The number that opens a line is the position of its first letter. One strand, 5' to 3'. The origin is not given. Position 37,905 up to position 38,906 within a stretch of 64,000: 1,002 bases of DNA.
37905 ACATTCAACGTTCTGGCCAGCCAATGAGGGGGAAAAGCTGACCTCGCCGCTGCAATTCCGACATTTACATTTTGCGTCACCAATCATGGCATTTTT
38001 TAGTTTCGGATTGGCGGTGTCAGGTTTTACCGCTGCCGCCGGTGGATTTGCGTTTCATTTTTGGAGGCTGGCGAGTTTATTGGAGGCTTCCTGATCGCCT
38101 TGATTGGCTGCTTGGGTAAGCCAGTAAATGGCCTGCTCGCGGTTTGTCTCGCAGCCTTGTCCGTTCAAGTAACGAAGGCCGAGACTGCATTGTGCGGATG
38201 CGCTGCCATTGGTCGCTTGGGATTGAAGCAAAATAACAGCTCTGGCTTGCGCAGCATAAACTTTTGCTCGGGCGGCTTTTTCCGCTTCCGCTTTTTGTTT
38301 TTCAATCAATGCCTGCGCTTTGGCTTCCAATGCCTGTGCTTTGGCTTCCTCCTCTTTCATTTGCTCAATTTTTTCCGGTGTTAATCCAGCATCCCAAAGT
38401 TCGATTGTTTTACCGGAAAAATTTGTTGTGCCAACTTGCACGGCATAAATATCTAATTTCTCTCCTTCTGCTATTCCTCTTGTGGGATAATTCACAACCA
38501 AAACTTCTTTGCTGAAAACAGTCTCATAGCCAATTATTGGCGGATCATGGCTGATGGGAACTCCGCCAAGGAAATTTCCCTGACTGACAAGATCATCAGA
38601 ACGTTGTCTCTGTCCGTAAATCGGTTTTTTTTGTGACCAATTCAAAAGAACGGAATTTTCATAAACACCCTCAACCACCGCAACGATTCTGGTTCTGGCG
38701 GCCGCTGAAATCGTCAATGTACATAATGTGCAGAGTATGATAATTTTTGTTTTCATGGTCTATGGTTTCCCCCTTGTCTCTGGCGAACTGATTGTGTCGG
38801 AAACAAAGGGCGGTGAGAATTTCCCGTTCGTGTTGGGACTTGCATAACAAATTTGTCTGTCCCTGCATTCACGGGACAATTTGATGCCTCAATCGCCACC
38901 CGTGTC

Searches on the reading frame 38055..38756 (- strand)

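Call 69: search_protein_families(library=pfam, proteins=[window:38055-38756:-], max_evalue=0.001)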
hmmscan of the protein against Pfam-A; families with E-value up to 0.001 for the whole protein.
window:38055-38756:- (233 aa): 1 family
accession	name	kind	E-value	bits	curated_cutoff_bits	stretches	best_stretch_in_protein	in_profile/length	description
PF08238.18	Sel1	-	2.9e-10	40.7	30.7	1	186-221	1-36/36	Sel1 repeat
